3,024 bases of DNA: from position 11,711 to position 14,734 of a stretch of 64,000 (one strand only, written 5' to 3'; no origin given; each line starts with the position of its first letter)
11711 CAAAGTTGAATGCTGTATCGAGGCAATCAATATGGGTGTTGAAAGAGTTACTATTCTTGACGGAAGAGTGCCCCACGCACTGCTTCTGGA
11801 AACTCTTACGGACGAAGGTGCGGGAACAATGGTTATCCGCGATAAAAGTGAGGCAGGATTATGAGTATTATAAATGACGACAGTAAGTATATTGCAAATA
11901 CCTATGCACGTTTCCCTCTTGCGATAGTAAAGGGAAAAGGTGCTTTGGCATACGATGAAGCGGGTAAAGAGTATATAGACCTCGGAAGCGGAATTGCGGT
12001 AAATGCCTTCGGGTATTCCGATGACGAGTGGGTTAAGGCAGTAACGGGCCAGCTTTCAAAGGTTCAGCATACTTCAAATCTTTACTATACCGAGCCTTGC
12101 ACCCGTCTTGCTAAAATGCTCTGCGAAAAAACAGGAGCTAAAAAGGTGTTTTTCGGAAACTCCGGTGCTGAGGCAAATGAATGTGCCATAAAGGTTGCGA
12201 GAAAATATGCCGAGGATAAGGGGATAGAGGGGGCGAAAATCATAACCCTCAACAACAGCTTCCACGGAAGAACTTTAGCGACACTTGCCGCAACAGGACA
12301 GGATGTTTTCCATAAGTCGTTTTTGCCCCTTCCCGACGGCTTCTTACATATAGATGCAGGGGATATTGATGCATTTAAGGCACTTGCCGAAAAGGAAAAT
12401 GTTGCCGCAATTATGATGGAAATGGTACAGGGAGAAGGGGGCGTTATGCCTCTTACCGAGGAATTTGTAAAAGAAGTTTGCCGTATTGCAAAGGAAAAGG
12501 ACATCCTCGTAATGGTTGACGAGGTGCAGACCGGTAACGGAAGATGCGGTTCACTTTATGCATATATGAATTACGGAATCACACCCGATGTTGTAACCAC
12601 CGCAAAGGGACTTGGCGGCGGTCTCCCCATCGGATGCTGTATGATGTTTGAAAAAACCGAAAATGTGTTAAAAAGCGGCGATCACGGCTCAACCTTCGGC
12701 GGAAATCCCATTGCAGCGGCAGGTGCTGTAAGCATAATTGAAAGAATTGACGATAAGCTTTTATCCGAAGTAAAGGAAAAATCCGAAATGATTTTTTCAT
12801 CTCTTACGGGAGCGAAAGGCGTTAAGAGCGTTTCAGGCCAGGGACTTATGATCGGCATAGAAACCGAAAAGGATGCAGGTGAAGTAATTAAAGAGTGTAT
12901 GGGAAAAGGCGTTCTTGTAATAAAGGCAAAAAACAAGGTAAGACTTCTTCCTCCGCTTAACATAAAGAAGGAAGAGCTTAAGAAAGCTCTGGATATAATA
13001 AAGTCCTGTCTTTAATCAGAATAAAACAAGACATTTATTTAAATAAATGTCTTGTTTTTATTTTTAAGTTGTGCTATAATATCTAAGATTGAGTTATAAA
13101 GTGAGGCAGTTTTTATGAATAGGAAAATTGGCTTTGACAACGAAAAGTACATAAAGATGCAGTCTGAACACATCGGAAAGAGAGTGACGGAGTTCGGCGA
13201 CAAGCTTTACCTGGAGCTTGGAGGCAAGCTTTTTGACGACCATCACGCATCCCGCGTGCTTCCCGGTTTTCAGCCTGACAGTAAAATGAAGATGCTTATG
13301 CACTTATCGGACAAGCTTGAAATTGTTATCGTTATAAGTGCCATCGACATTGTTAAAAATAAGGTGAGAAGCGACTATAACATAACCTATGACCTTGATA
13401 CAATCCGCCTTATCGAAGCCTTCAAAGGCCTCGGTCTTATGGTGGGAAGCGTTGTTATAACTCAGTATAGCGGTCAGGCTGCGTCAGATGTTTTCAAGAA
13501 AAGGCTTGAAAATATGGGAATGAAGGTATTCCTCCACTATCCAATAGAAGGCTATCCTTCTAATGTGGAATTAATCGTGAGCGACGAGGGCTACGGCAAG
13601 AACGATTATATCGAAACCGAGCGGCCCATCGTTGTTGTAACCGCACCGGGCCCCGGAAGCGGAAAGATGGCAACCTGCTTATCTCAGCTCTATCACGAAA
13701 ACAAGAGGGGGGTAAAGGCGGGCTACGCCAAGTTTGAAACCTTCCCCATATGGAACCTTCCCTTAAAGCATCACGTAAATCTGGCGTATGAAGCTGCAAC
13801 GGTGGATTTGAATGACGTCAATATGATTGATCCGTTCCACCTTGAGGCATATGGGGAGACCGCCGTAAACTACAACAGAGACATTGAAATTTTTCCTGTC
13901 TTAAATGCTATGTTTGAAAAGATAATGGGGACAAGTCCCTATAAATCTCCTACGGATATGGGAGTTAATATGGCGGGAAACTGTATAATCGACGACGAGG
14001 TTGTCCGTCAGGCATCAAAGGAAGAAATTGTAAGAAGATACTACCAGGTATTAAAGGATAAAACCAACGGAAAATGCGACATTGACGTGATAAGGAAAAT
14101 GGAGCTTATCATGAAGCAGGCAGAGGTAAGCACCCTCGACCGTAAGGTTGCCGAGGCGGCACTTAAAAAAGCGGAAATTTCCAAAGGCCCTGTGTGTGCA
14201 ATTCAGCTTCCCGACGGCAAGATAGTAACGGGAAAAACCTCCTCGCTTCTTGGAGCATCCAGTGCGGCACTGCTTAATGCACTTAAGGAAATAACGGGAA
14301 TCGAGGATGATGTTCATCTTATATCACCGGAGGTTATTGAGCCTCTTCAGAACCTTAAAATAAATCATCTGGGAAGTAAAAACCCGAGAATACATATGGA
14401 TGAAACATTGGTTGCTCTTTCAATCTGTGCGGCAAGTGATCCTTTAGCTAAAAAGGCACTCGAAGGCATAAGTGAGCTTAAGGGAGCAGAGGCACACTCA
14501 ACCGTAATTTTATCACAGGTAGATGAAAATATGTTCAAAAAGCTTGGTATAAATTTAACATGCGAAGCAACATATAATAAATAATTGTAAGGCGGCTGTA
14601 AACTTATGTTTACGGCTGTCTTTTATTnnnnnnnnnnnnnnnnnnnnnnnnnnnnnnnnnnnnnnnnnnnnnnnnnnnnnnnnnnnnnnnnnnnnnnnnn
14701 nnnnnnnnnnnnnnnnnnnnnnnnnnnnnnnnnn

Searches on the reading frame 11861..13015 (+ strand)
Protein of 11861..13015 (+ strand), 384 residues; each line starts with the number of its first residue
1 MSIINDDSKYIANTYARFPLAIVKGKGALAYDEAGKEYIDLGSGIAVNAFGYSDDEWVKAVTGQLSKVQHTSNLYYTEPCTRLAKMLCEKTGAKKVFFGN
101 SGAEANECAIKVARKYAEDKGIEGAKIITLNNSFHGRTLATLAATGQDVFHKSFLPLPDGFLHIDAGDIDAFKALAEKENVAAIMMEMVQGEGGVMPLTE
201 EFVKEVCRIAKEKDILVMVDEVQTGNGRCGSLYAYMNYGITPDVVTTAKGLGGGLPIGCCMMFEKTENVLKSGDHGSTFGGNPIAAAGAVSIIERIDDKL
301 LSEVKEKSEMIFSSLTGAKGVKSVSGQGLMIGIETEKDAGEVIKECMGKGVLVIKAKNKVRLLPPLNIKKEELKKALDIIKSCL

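Call 6: search_protein_families(library=pfam, proteins=[window:11861-13015:+], max_evalue=0.01)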
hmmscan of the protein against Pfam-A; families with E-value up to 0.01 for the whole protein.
window:11861-13015:+ (384 aa): 3 families
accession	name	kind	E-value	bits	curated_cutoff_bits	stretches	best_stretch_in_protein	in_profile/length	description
PF00202.27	Aminotran_3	-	1.2e-101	340.7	30.5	1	11-384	2-403/403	Aminotransferase class-III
PF01212.27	Beta_elim_lyase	-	2e-05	24.5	27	1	81-265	35-213/288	Beta-eliminating lyase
PF00266.25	Aminotran_5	-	0.0034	16.8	21.5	1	92-224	60-179/371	Aminotransferase class-V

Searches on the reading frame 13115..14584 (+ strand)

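Call 6: search_protein_families(library=pfam, proteins=[window:13115-14584:+], max_evalue=0.01)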
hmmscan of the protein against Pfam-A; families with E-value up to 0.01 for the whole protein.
window:13115-14584:+ (489 aa): 2 families
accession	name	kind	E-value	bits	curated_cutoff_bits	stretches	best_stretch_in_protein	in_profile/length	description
PF08903.17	DUF1846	-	1.9e-180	599.4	27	1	5-336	1-332/333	Domain of unknown function DUF1846, N-terminal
PF20921.3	DUF1846_C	-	1.6e-64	216.7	27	1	342-488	2-148/153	Domain of unknown function DUF1846, C-terminal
